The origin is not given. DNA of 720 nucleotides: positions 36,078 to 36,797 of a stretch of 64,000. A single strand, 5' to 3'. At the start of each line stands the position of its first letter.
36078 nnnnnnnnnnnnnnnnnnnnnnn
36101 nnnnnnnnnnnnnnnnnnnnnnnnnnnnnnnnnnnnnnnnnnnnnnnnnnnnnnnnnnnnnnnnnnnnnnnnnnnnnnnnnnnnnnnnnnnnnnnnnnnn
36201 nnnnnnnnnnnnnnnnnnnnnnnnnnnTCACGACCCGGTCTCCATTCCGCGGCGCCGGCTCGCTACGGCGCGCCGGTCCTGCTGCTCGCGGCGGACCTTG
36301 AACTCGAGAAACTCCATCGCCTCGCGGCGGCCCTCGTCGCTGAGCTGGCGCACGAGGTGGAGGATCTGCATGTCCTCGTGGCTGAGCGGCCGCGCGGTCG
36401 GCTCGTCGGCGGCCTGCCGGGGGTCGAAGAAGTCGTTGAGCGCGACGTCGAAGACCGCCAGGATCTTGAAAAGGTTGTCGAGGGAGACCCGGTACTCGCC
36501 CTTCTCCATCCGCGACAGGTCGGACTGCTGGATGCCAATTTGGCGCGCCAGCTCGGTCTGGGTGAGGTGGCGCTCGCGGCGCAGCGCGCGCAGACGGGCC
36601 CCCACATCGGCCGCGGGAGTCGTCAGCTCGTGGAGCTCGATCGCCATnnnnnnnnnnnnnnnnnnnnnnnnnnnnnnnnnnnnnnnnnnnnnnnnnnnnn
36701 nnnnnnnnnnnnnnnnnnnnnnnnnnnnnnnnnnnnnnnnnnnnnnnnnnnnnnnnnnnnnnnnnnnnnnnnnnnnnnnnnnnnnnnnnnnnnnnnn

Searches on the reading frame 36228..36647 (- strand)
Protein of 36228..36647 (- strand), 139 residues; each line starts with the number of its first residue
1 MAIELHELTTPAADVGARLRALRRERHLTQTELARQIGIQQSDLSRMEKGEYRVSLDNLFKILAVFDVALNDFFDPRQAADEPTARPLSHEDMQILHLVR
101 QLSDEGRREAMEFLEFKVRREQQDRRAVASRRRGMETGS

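Call 8: search_protein_families(library=pfam, proteins=[window:36228-36647:-], max_evalue=0.01)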
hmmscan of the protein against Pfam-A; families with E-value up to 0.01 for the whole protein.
window:36228-36647:- (139 aa): 8 families
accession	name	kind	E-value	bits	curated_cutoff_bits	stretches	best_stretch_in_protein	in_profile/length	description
PF01381.28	HTH_3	-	2.2e-14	53.6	23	1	19-72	1-54/55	Helix-turn-helix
PF13443.12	HTH_26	-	2.8e-11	43.9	22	1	18-75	1-59/63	Cro/C1-type HTH DNA-binding domain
PF13560.12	HTH_31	-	3.1e-11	43.9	27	1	15-66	2-54/64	Helix-turn-helix domain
PF13744.12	HTH_37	-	1.4e-07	31.6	27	1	17-67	21-72/80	Helix-turn-helix domain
PF12844.13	HTH_19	-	2.4e-07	31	30.2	1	16-73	1-58/64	Helix-turn-helix domain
PF22495.2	HTH_92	-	0.00076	19.2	27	1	20-51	1-32/45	RsaL-like HTH domain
PF13413.12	HTH_25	-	0.0022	18.2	24.6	1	18-52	1-35/62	Helix-turn-helix domain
PF13412.12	HTH_24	-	0.0071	16.3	21.9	0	19-42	9-32/48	Winged helix-turn-helix DNA-binding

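Call 10: find_homologous_proteins(query=window:36228-36647:-)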
Query window:36228-36647:- (139 aa): 1810 proteins with E <= 0.001 among 1913 candidates; the best 120 are listed.
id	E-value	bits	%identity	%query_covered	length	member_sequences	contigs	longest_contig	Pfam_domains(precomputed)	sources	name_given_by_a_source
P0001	9.5e-79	279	97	100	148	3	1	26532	PF13744.13,PF12844.14,PF01381.29,PF13560.13,PF13443.13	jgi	jgi:transcriptional regulator with XRE-family HTH domain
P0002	1.4e-67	243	87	100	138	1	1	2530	PF13744.13,PF12844.14,PF01381.29,PF13560.13,PF13443.13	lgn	-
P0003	2.4e-67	243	86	100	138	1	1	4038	PF13744.13,PF12844.14,PF01381.29,PF13560.13,PF13443.13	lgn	-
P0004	4.5e-67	242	86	100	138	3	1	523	PF13744.13,PF12844.14,PF01381.29,PF13560.13,PF13443.13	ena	-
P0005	6.2e-67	241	86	100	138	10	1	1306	PF13744.13,PF12844.14,PF01381.29,PF13560.13,PF13443.13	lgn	-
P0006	6.9e-67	241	86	100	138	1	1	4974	PF13744.13,PF12844.14,PF01381.29,PF13560.13,PF13443.13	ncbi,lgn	ncbi:MAG: helix-turn-helix transcriptional regulator [Candidatus Sulfomarinibacteraceae bacterium]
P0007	4.3e-66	239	86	100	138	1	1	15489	PF13744.13,PF12844.14,PF01381.29,PF13560.13,PF13443.13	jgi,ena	-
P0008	5.2e-66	238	88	89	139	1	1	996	PF13744.13,PF12844.14,PF01381.29,PF13560.13,PF13443.13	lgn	-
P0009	7.9e-66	238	85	100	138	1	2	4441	PF13744.13,PF12844.14,PF01381.29,PF13560.13,PF13443.13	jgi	jgi:transcriptional regulator with XRE-family HTH domain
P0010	9.1e-66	238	86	100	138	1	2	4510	PF13744.13,PF12844.14,PF01381.29,PF13560.13,PF13443.13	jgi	jgi:transcriptional regulator with XRE-family HTH domain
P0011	1.2e-65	237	86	100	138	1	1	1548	PF13744.13,PF12844.14,PF01381.29,PF13560.13,PF13443.13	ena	-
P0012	1.2e-65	237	86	100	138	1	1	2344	PF13744.13,PF12844.14,PF01381.29,PF13560.13,PF13443.13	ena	-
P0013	1.4e-65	237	86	100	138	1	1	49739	PF13744.13,PF12844.14,PF01381.29,PF13560.13,PF13443.13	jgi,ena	-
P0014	1.9e-65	236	88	100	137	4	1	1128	PF13744.13,PF12844.14,PF01381.29,PF13560.13,PF13443.13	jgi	-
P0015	2.1e-65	236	86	100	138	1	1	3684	PF13744.13,PF12844.14,PF01381.29,PF13560.13,PF13443.13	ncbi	-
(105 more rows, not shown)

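Call 12: find_related_loci(query=A1, collection=genome_contigs, flank=4000)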
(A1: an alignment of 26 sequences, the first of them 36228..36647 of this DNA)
Query A1 (139 aa) in genome_contigs; peptide patterns used: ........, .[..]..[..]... (x = any residue, [..] = any of these).
326 stretches matched a pattern; 84 encode a relative of the query (tblastn E <= 1e-3); the best 80 are kept; 80 distinct loci.
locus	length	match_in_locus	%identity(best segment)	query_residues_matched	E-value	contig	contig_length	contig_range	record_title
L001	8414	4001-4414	83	1-139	3e-71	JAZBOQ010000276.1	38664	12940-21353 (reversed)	MAG: Thermoanaerobaculales bacterium isolate bin.607 k117_9034213, whole genome shotgun sequence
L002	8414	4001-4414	83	1-139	4e-71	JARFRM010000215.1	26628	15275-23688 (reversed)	MAG: Thermoanaerobaculales bacterium isolate MAG_Ve_Sed_50 k141_530978, whole genome shotgun sequence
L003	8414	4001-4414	79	1-139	2e-69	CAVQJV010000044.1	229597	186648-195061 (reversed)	MAG: uncultured Acidobacteriota bacterium isolate MFD09779.bin.2.172 genome assembly, contig: contig_64665, whole genome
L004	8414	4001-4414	79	1-139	4e-69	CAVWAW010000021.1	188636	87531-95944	MAG: uncultured Acidobacteriota bacterium isolate MFD03804.bin.1.249 genome assembly, contig: contig_52457, whole genome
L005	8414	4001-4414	80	1-139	8e-68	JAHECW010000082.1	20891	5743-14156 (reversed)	MAG: Acidobacteria bacterium isolate Ww181 NODE_4666_length_20891_cov_4.138084, whole genome shotgun sequence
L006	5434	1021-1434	78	1-139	2e-67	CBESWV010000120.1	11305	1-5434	MAG TPA_asm: uncultured bacterium isolate SRR7614708_binner23_Refined_5 genome assembly, contig: ERZ25083860.1034, whole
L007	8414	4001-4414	77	1-139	1e-66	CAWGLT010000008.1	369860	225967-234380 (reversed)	MAG: uncultured Acidobacteriota bacterium isolate MFD09779.bin.1.87 genome assembly, contig: contig_34730, whole genome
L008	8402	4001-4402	80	5-139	2e-60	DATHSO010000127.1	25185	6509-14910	MAG TPA_asm: Candidatus Methylomirabilota bacterium isolate SMAG_U16053 k141_714875, whole genome shotgun sequence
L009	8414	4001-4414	81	1-139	2e-60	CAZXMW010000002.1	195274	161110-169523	MAG TPA_asm: uncultured Thermoanaerobaculia bacterium isolate SRP141376_co3_382 genome assembly, contig: NODE_62_length_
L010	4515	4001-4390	67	9-139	2e-50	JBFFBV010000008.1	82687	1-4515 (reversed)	MAG: Candidatus Sulfomarinibacter sp. isolate Mix_mud12.2021.10.15 k141_2941195_length_82687_cov_12.2400, whole genome s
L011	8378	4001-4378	66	7-131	1e-50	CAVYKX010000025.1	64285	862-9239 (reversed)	MAG: Candidatus Sulfomarinibacteraceae bacterium isolate MFD03804.bin.2.5 genome assembly, contig: contig_6387, whole ge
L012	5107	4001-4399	64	7-139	4e-50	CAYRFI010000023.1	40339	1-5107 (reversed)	MAG TPA_asm: uncultured Thermoanaerobaculia bacterium isolate SRP214966_co6_200 genome assembly, contig: NODE_430_length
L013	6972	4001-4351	70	13-131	3e-50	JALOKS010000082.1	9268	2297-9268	MAG: Thermoanaerobaculales bacterium isolate Prado005 scaffold_7242, whole genome shotgun sequence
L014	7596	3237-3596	68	12-132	9e-50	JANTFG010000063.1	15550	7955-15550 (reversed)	MAG: Thermoanaerobaculales bacterium isolate bin100100 c_000000003762, whole genome shotgun sequence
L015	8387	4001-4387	64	7-134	8e-50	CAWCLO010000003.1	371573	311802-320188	MAG: Candidatus Sulfomarinibacteraceae bacterium isolate MFD03804.bin.1.185 genome assembly, contig: contig_12952, whole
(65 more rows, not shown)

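Call 29: find_related_loci(query=window:36228-36647:-, collection=metagenome_contigs, flank=1500)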
Query window:36228-36647:- (139 aa) in metagenome_contigs; peptide patterns used: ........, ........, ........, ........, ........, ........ (x = any residue, [..] = any of these).
498 stretches matched a pattern; 369 encode a relative of the query (tblastn E <= 1e-3); the best 80 are kept; 80 distinct loci.
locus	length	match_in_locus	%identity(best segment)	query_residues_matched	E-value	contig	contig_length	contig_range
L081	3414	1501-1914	86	1-139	4e-75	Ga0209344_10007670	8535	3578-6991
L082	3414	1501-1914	86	1-139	2e-74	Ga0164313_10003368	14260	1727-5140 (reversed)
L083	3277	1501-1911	83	1-138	1e-72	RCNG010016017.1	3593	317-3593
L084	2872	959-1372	82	1-139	2e-72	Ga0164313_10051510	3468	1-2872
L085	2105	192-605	83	1-139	1e-72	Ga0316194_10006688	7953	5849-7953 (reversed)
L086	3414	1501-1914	84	1-139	6e-72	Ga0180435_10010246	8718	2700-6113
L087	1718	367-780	83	1-139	9e-74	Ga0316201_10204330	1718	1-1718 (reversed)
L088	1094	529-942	81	1-139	1e-74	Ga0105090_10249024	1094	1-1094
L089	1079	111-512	82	5-139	7e-73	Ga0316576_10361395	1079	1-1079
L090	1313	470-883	79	1-139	5e-72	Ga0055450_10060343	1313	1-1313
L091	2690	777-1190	78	1-139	3e-68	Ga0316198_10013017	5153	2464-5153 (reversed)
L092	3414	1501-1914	78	1-139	8e-68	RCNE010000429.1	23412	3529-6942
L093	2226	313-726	78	1-139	6e-69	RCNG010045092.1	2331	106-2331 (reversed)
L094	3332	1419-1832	78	1-139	2e-67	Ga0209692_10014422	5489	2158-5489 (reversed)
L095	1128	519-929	88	1-139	5e-71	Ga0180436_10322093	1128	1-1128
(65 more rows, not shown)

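Call 35: search_protein_families(library=ncbifam, proteins=[window:36228-36647:-], max_evalue=0.01)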
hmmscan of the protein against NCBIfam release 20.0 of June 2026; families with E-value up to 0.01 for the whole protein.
window:36228-36647:- (139 aa): 20 families
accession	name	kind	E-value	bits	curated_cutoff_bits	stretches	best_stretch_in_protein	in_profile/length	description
NF041951.1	phage_RstR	subfamily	2.6e-11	43.7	80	1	15-123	3-105/108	RstR family transcriptional repressor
NF007271.0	PRK09726.1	equivalog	4.7e-11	42.5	79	1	17-71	15-69/88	type II toxin-antitoxin system antitoxin HipB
TIGR03070.1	couple_hipB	subfamily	6e-11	42.1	71.65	1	14-69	2-57/58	type II toxin-antitoxin system Y4mF family antitoxin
NF047948.1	male_kill_WMK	equivalog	2.2e-09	37.2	300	1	14-115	5-107/300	WO male-killing family protein Wmk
NF006015.0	PRK08154.1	subfamily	1.2e-08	34.5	204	1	13-125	29-133/314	anaerobic benzoate catabolism transcriptional regulator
NF041575.1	antitoxPezA_Strep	equivalog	1.8e-08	34.5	290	1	15-73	2-60/158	type II toxin-antitoxin system antitoxin PezA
NF007408.0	PRK09943.1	equivalog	2.2e-08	33.9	211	1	14-84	7-77/185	HTH-type transcriptional regulator PuuR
NF038139.1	Reg_Aceta_RamB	equivalog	8.1e-08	31.3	700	1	15-76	3-63/465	acetate metabolism transcriptional regulator RamB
TIGR03830.1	CxxCG_CxxCG_HTH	subfamily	1.5e-06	28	61.8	1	15-64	66-117/127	type II TA system antitoxin MqsA family protein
NF058600.1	TransRegSco1979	equivalog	3.6e-06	26.2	350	1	15-70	9-64/280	Sco1979 family transcriptional regulator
NF007257.0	PRK09706.1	subfamily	5.1e-06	26.3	101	1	15-119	6-116/135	transcriptional repressor DicA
NF046032.1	TransRegSlrRBacil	equivalog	7e-06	26.2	250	1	16-133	3-117/149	HTH-type transcriptional regulator SlrR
NF003162.0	PRK04140.1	equivalog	9.3e-06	24.9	263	1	16-102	128-214/317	transcriptional regulator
TIGR00270.2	TIGR00270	equivalog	5.5e-05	23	110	1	14-71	75-132/159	multiprotein bridging factor aMBF1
NF038310.1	lysogeny_AimR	equivalog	0.00075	18.6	70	1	26-66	8-48/365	AimR family lysis-lysogeny pheromone receptor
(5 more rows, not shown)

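Call 39: search_solved_structures(query=A1, max_evalue=0.001)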
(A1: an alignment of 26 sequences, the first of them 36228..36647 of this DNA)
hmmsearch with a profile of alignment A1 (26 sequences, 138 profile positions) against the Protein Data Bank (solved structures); distinct sequences matched with E-value up to 0.001: 31.
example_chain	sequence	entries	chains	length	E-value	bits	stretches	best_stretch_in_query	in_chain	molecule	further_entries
9sf2_A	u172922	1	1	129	3.7e-10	43.1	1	13-82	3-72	Transcriptional regulator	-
1y7y_A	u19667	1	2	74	2.6e-08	37.1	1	5-74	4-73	C.AhdI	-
2p5t_A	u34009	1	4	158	3.4e-08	36.7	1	15-78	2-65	Putative transcriptional regulator PezA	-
2b5a_A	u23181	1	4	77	4.6e-08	36.2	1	15-80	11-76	C.BclI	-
9k3w_A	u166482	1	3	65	5.1e-08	36.1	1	18-77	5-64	Transcriptional regulator, PbsX family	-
1b0n_A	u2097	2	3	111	4.3e-07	33.1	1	15-122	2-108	PROTEIN (SINR PROTEIN) | HTH-TYPE TRANSCRIPTIONAL REGULATOR SINR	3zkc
2wiu_B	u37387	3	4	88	7.1e-07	32.4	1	15-75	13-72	HTH-TYPE TRANSCRIPTIONAL REGULATOR HIPB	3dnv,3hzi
5k98_B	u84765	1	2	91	7.7e-07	32.3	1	15-77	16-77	Antitoxin HipB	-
2ef8_A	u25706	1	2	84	1e-06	31.9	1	19-67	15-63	Putative transcription factor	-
4z5h_A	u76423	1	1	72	1.2e-06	31.7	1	16-70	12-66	Antitoxin HipB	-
8ezt_A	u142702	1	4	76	1.2e-06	31.7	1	16-71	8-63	HipB(Lp)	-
4yg1_A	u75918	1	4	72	1.6e-06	31.3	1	15-70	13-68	Antitoxin HipB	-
4yg4_A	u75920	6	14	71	1.6e-06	31.2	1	16-70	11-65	Antitoxin HipB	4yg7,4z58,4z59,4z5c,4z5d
3qq6_A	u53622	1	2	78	3.2e-06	30.3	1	13-79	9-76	HTH-type transcriptional regulator sinR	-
4ghj_A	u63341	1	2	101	3.9e-06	30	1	7-74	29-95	Probable transcriptional regulator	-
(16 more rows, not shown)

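Call 40: find_encoding_contigs(protein=P0001, flank=3000, max_places=3)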
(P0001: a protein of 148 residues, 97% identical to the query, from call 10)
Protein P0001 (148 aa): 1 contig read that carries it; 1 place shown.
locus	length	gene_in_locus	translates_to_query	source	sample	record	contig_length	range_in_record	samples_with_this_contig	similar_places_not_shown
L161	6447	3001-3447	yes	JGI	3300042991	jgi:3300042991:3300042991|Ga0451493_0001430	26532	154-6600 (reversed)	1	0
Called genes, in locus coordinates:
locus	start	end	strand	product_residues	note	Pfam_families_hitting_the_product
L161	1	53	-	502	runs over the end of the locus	-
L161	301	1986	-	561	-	PF01839:FG-GAP (faint), PF13517:FG-GAP_3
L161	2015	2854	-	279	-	PF01061:ABC2_membrane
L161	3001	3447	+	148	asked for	PF13744:HTH_37, PF13560:HTH_31, PF01381:HTH_3, PF12844:HTH_19 (weak), PF13443:HTH_26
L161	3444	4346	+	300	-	PF07719:TPR_2 (faint), PF17874:TPR_MalT (faint), PF13424:TPR_12 (weak)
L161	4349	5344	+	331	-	-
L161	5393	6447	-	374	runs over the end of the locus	PF13439:Glyco_transf_4, PF13579:Glyco_trans_4_4, PF00534:Glycos_transf_1, PF13692:Glyco_trans_1_4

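Call 70: predict_structure(alignment_id=A1)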
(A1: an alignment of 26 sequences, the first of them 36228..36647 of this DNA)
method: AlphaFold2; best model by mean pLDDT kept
length: 139 residues; sequences in the alignment: 26
mean_pLDDT: 75.7   pTM: 0.42
mean pLDDT of the five models: 75.7, 74.0, 74.1, 73.8, 73.5
residues with pLDDT >= 90: 13; 70-90: 91; 50-70: 17; < 50: 18
segments of 3 or more residues with pLDDT < 50: 1-10, 78-83
pLDDT, mean of each block of 10 residues (from residue 1): 40 73 86 88 84 77 82 59 59 83 90 90 85 62
secondary structure, 60 per line:
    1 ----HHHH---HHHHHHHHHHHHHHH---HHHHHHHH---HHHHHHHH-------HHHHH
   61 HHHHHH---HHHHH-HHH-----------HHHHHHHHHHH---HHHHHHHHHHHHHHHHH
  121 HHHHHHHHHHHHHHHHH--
elements in order: H5-8 H12-26 H30-37 H41-48 H56-66 H70-74 H90-100 H104-137

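Call 72: fold_search(model_id=the predicted structure, library=pdb)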
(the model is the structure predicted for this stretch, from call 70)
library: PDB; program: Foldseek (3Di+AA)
matches with E <= 10: 548; with E <= 0.001: 12
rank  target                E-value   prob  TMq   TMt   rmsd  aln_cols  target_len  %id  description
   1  1b0n_A                1.4e-04  1.00  0.44  0.57   9.2       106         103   24  SINR PROTEIN/SINI PROTEIN COMPLEX (released 1999-01-13)
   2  2b5a_B                1.7e-04  1.00  0.44  0.79   1.0        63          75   32  C.BclI, Control Element of the BclI Restriction-Modification System (released 2006-01-03)
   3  2b5a_C                1.7e-04  1.00  0.45  0.79   1.7        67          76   30  C.BclI, Control Element of the BclI Restriction-Modification System (released 2006-01-03)
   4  2b5a_A                2.0e-04  1.00  0.44  0.77   2.3        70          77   31  C.BclI, Control Element of the BclI Restriction-Modification System (released 2006-01-03)
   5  1y7y_B                2.5e-04  1.00  0.43  0.88   1.1        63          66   33  High-resolution crystal structure of the restriction-modification controller protein C.AhdI from Aeromonas hydrophila (released 2005-02-22)
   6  3f51_A                5.5e-04  1.00  0.45  0.66   4.8        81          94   28  Crystal Structure of the clp gene regulator ClgR from Corynebacterium glutamicum (released 2008-11-18)
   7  3f51_B                6.8e-04  1.00  0.46  0.67   1.9        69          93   25  Crystal Structure of the clp gene regulator ClgR from Corynebacterium glutamicum (released 2008-11-18)
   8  1y7y_A                6.8e-04  1.00  0.45  0.86   2.7        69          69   32  High-resolution crystal structure of the restriction-modification controller protein C.AhdI from Aeromonas hydrophila (released 2005-02-22)
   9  3f51_C                7.6e-04  1.00  0.45  0.68   4.5        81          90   28  Crystal Structure of the clp gene regulator ClgR from Corynebacterium glutamicum (released 2008-11-18)
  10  3f52_E                8.9e-04  1.00  0.43  0.75   1.0        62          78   27  Crystal structure of the clp gene regulator ClgR from C. glutamicum (released 2008-11-18)
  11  4i6u_A                1.0e-03  1.00  0.46  0.77   2.6        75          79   19  Crystal Structure of a Y37F mutant of the Restriction-Modification Controller Protein C.Esp1396I (released 2013-11-13)
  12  4ghj_A                1.0e-03  1.00  0.38  0.68   3.4        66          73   38  1.75 Angstrom Crystal Structure of Transcriptional Regulator ftom Vibrio vulnificus. (released 2012-08-15)
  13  3f51_D                1.2e-03  1.00  0.45  0.67   1.9        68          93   25  Crystal Structure of the clp gene regulator ClgR from Corynebacterium glutamicum (released 2008-11-18)
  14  1y9q                  1.2e-03  1.00  0.45  0.35   2.3        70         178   24  Crystal Structure of HTH_3 family Transcriptional Regulator from Vibrio cholerae (released 2005-01-04)
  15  3vk0_B                1.2e-03  1.00  0.46  0.71   2.3        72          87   28  Crystal Structure of hypothetical transcription factor NHTF from Neisseria (released 2012-03-14)
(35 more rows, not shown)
